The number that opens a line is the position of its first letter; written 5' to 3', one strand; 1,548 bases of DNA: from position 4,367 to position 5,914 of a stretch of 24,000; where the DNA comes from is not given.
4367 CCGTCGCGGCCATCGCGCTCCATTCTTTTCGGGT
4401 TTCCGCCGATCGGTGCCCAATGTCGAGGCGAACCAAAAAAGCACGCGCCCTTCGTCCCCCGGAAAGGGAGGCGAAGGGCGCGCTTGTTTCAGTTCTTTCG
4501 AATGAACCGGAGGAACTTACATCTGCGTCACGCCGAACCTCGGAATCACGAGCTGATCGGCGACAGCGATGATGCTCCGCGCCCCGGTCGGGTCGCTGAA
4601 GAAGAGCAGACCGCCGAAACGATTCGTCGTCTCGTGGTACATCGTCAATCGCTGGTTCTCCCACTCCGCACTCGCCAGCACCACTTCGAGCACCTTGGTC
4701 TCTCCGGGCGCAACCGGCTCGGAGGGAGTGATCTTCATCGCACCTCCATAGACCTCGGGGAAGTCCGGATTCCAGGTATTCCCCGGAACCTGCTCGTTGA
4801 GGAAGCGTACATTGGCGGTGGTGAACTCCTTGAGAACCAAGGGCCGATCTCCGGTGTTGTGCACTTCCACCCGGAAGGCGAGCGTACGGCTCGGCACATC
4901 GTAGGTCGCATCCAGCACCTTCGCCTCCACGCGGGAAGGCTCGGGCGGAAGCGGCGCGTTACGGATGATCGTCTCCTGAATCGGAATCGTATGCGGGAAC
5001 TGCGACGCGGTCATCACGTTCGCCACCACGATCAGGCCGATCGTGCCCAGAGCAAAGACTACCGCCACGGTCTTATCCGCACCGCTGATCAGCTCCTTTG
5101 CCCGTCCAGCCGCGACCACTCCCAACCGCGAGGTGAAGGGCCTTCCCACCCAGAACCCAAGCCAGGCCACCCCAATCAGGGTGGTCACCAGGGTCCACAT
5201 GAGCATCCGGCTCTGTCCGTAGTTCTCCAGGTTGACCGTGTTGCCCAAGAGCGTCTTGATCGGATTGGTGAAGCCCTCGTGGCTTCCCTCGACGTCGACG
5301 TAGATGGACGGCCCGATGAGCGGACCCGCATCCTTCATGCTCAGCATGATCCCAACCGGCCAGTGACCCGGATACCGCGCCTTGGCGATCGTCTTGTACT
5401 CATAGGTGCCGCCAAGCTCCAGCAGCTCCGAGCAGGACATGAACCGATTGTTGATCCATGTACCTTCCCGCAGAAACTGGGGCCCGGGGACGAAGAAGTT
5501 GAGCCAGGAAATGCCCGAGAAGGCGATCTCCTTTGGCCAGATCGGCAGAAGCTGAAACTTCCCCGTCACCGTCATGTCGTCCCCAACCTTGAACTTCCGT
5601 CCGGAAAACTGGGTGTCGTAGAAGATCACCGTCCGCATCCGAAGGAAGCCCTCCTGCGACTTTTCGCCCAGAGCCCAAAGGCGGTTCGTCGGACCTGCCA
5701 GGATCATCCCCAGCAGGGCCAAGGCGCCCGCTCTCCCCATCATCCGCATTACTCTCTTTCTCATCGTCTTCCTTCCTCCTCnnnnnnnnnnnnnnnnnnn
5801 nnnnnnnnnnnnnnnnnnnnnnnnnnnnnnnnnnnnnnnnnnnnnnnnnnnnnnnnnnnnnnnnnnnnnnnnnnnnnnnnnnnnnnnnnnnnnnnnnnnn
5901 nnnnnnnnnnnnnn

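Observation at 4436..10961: Head-to-tail pmoCAB duplication with sharp homology boundaries that exclude the promoters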

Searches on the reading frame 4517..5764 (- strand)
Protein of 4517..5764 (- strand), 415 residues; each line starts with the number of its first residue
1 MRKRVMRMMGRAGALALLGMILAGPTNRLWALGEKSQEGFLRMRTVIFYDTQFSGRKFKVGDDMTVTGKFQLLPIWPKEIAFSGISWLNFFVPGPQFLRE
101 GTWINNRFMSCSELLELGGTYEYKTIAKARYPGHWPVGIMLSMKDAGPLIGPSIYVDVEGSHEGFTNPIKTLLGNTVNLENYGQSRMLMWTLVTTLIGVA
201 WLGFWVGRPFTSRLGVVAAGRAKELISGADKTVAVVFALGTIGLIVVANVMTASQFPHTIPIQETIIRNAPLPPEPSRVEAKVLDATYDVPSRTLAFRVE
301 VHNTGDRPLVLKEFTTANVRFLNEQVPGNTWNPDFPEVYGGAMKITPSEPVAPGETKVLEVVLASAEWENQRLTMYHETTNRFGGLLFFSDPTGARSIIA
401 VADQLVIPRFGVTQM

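Call 8: search_protein_families(library=pfam, proteins=[window:4517-5764:-])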
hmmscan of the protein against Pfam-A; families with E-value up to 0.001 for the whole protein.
window:4517-5764:- (415 aa): 1 family
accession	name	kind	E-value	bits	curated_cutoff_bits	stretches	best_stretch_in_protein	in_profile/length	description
PF04744.17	Monooxygenase_B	-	1.5e-112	377.1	22.7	1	33-410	1-380/380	Monooxygenase subunit B protein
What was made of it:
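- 4517..5764 (-): pmoB, downstream operon (415 aa). PF04744, E=1.5e-112 (call 8).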

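Call 9: find_related_loci(query=window:4517-5764:-, collection=genome_contigs, flank=10000)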
Query window:4517-5764:- (415 aa) in genome_contigs; peptide patterns used: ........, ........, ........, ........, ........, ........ (x = any residue, [..] = any of these).
38 stretches matched a pattern; 11 encode a relative of the query (tblastn E <= 1e-3); 11 distinct loci.
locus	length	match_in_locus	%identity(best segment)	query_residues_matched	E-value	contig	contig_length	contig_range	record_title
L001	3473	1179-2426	92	1-415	0e+0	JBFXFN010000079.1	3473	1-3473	MAG: Candidatus Methylacidiphilaceae bacterium isolate CA_2019_TPIn_140 NODE_129202_length_3473_cov_7.363120_TPIn, whole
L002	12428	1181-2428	91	1-415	0e+0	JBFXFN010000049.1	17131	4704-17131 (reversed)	MAG: Candidatus Methylacidiphilaceae bacterium isolate CA_2019_TPIn_140 NODE_11139_length_17131_cov_7.021171_TPIn, whole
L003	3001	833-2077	88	1-415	0e+0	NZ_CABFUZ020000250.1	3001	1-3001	Methylacidimicrobium cyclopophantes isolate 3B MAMC_250, whole genome shotgun sequence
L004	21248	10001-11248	86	1-415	0e+0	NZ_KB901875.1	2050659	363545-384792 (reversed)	Verrucomicrobium sp. 3C A37ADRAFT_scaffold1.1, whole genome shotgun sequence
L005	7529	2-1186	93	22-415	0e+0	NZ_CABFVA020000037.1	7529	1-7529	Methylacidimicrobium tartarophylax isolate 4A MAMT_37, whole genome shotgun sequence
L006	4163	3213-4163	95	1-316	0e+0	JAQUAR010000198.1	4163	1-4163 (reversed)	MAG: Candidatus Methylacidiphilaceae bacterium isolate STC_89 NODE_68138_length_4163_cov_2.950446_Sandtown_C, whole geno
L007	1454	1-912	85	112-415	0e+0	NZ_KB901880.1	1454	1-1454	Verrucomicrobium sp. 3C A37ADRAFT_scaffold6.6, whole genome shotgun sequence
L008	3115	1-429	94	273-415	3e-89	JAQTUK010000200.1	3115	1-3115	MAG: Candidatus Methylacidiphilaceae bacterium isolate STB_62 NODE_125601_length_3115_cov_2.957497_Sandtown_B, whole gen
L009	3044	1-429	94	273-415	1e-88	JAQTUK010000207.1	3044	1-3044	MAG: Candidatus Methylacidiphilaceae bacterium isolate STB_62 NODE_131147_length_3044_cov_3.195063_Sandtown_B, whole gen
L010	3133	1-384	96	288-415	4e-80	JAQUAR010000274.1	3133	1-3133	MAG: Candidatus Methylacidiphilaceae bacterium isolate STC_89 NODE_111399_length_3133_cov_2.523287_Sandtown_C, whole gen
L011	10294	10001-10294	95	1-97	1e-55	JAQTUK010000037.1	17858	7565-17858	MAG: Candidatus Methylacidiphilaceae bacterium isolate STB_62 NODE_7269_length_17858_cov_3.067452_Sandtown_B, whole geno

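Call 16: find_homologous_proteins(query=window:4517-5764:-, max_evalue=1e-50)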
Query window:4517-5764:- (415 aa): 32 proteins with E <= 1e-50 among 8000 candidates.
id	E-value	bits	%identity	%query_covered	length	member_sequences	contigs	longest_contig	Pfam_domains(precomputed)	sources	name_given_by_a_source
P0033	8.8e-256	866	90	100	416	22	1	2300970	PF04744.18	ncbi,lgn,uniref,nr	ncbi:Particulate methane monooxygenase subunit B [Methylacidimicrobium sp. AP8]|uniref:bacterial amm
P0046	2.3e-249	845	87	100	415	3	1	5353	PF04744.18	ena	-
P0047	2.1e-246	836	85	100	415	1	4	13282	PF04744.18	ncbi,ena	-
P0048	2.1e-178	612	85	73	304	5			PF04744.18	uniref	uniref:methane monooxygenase/ammonia monooxygenase subunit B n=1 Tax=Verrucomicrobium sp. 3C TaxID=1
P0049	1.8e-167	576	61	99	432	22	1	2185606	PF04744.18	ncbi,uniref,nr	ncbi:methane monooxygenase/ammonia monooxygenase subunit B [Candidatus Methylacidiphilum infernorum]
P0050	3.6e-164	565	60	99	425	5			PF04744.18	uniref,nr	uniref:Particulate methane monooxygenase PmoB subunit apoprotein n=1 Tax=Candidatus Methylacidiphilu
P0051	1.0e-160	553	60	95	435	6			PF04744.18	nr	nr:PmoB1 [Methylacidiphilum kamchatkense Kam1]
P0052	9.5e-116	405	48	94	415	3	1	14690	PF04744.18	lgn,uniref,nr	uniref:Particulate methane monooxygenase PmoB subunit apoprotein n=1 Tax=Candidatus Methylacidiphilu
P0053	3.5e-91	324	44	92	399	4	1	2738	PF04744.18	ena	-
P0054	2.8e-88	315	42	92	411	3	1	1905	PF04744.18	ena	-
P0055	6.8e-87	310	43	92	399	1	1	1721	PF04744.18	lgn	-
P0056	2.8e-85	305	43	92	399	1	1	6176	PF04744.18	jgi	jgi:methane/ammonia monooxygenase subunit B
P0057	4.1e-83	298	41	92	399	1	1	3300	PF04744.18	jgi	jgi:methane/ammonia monooxygenase subunit B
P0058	1.2e-75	273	38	91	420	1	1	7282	PF04744.18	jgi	jgi:methane/ammonia monooxygenase subunit B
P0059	1.4e-74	270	39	92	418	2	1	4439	PF04744.18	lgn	-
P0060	1.1e-72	263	36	90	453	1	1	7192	PF04744.18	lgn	-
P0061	1.9e-72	263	38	96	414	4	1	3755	PF04744.18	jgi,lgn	-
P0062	4.6e-70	255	36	89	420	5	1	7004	PF04744.18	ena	-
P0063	9.9e-70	254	35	91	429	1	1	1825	PF04744.18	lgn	-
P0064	1.1e-68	250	36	99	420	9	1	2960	PF04744.18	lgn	-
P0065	7.0e-68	247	36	92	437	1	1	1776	PF04744.18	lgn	-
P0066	2.0e-67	246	34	95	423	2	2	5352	PF04744.18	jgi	jgi:methane/ammonia monooxygenase subunit B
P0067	7.2e-67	244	37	92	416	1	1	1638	PF04744.18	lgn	-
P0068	9.8e-67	244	34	97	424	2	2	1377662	PF04744.18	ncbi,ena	-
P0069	2.9e-66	242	34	91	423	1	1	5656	PF04744.18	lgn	-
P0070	4.4e-66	242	35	96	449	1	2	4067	PF04744.18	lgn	-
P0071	1.0e-64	237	36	96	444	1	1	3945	PF04744.18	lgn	-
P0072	3.3e-63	232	35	91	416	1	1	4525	PF04744.18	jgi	jgi:methane/ammonia monooxygenase subunit B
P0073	6.0e-62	228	35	95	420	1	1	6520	PF04744.18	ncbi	-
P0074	4.6e-57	212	31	93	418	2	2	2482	PF04744.18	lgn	-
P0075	2.0e-52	197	34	92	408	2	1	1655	PF04744.18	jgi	jgi:methane/ammonia monooxygenase subunit B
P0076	3.0e-51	193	33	99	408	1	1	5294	PF04744.18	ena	-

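Call 19: find_encoding_contigs(protein=P0047, flank=10000, max_places=4)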
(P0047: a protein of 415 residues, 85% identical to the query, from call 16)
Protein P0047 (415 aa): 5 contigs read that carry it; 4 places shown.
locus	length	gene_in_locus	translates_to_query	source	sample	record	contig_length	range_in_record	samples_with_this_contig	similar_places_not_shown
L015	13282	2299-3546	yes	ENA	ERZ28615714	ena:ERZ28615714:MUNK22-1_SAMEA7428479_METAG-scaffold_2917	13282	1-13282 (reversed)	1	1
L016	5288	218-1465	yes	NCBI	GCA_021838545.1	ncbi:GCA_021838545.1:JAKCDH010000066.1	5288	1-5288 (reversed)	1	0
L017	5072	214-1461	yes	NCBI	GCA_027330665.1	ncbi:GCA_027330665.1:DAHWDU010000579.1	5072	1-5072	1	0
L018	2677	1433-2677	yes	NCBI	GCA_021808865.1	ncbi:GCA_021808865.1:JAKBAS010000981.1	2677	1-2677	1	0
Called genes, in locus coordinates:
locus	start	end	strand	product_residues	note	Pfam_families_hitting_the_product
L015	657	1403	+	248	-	PF04896:AmoC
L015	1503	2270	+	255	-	PF02461:AMO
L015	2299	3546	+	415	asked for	PF04744:Monooxygenase_B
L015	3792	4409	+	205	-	-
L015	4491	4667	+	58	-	-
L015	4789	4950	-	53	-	-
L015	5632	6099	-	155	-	-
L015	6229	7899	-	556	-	-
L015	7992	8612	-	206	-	-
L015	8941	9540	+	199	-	-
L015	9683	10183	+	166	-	PF00582:Usp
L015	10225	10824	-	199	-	PF21176:RecR_HhH, PF02132:RecR_ZnF (weak), PF01751:Toprim, PF13662:Toprim_4, PF21175:RecR_C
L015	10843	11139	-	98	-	-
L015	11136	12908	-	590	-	PF05496:RuvB_N (faint), PF13177:DNA_pol3_delta2, PF00004:AAA, PF07728:AAA_5 (faint), PF22608:DNAX_ATPase_lid, PF12169:DNA_pol3_gamma3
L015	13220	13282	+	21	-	?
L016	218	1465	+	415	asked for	PF04744:Monooxygenase_B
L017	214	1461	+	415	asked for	PF04744:Monooxygenase_B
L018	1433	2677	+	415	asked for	PF04744:Monooxygenase_B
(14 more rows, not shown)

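Call 43: find_encoding_contigs(protein=P0049, flank=10000, max_places=2)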
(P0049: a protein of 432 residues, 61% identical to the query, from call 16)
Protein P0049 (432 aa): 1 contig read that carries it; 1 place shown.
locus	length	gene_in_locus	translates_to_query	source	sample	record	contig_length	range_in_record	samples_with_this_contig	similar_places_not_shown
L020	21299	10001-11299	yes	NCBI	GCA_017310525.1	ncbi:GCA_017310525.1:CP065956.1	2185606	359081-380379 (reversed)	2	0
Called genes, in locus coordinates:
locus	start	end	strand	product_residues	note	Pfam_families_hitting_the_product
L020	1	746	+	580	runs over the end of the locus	PF13476:AAA_23 (faint), PF00005:ABC_tran, PF02463:SMC_N (faint), PF13401:AAA_22 (faint), PF13555:AAA_29 (faint), PF13304:AAA_21 (weak), PF00005:ABC_tran, PF13304:AAA_21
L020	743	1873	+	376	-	PF12679:ABC2_membrane_2, PF12698:ABC2_membrane_3, PF01061:ABC2_membrane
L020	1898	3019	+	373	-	PF12679:ABC2_membrane_2, PF12698:ABC2_membrane_3, PF01061:ABC2_membrane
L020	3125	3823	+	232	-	PF00072:Response_reg, PF00196:GerE, PF08281:Sigma70_r4_2 (weak)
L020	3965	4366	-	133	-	-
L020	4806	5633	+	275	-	PF04896:AmoC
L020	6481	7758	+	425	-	PF04744:Monooxygenase_B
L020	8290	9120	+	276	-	PF04896:AmoC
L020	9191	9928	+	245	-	PF02461:AMO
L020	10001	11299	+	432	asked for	PF04744:Monooxygenase_B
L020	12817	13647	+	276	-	PF04896:AmoC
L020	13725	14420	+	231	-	-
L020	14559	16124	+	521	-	PF00479:G6PD_N, PF02781:G6PD_C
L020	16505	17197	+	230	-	PF01182:Glucosamine_iso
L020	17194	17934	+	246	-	PF12895:ANAPC3 (faint), PF07719:TPR_2 (faint), PF13428:TPR_14 (faint), PF13432:TPR_16 (faint), PF25060:ARM_TT21_2nd (faint), PF25063:ARM_TT21_C (faint), PF25064:ARM_TT21_5th (faint), PF14559:TPR_19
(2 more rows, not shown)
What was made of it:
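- Closest known: Tandem pmoCAB1-pmoCAB2 of Methylacidiphilum. Same: Sister genus with the same head-to-tail arrangement of two pmoCAB operons (call 43).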

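Call 58: search_solved_structures(query=window:4517-5764:-, show_alignments=1, max_evalue=1e-10)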
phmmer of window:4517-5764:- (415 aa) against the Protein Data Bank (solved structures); distinct sequences matched with E-value up to 1e-10: 10.
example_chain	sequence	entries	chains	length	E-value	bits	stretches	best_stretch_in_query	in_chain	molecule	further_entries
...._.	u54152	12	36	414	3.8e-89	302.6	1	27-410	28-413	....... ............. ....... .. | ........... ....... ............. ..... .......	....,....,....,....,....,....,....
11ll_Aa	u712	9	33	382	3e-88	299.7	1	33-410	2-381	Particulate methane monooxygenase alpha subunit | particulate methane monooxygenase, B subunit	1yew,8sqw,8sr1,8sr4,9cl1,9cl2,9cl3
6cxh_A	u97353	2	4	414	5.6e-85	288.9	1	26-410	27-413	Particulate methane monooxygenase, B subunit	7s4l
9leg_B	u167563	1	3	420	9.4e-77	261.8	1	2-410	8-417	Ammonia monooxygenase subunit B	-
9pxf_A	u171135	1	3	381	7.7e-72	245.6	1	33-410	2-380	Ammonia monooxygenase subunit B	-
9cl6_A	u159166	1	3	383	9.4e-72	245.3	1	33-410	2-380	Ammonia monooxygenase beta subunit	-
4phz_A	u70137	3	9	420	4.1e-71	243.2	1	12-411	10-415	Particulate methane monooxygenase subunit B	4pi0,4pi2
3rfr_A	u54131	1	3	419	4.1e-70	239.9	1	10-411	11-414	PmoB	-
7s4m_A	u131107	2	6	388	1.3e-69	238.2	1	33-410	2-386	Particulate methane monooxygenase alpha subunit | Methane monooxygenase/ammonia monooxygenase subunit B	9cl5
3chx_A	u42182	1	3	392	6.1e-66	226.2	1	33-411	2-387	PmoB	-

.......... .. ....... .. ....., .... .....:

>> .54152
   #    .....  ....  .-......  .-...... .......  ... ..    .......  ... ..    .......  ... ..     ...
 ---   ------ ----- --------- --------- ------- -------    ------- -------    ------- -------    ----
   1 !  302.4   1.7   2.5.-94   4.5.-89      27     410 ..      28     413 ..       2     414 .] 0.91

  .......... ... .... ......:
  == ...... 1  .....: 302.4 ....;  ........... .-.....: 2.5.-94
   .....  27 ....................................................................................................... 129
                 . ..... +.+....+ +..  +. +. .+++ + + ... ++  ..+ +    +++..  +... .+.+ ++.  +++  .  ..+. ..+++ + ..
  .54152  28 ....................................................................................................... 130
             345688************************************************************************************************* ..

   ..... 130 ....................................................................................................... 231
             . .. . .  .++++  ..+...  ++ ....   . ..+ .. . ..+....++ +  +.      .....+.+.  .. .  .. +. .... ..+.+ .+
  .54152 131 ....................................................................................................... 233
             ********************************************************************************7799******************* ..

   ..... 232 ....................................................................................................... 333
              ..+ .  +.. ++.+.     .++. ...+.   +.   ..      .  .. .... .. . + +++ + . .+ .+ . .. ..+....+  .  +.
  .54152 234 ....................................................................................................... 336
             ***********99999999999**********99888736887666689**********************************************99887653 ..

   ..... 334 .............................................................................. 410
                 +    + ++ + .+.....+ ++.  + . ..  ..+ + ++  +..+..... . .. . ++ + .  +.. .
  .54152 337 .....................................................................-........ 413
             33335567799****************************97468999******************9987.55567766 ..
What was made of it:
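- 4517..5764 (-): The CuB histidines are replaced: H33L, H137P, H139G (call 58).
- On Particulate methane monooxygenase (pMMO / CuMMO) operon: The aligned residues are Leu, Pro and Gly (call 58).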
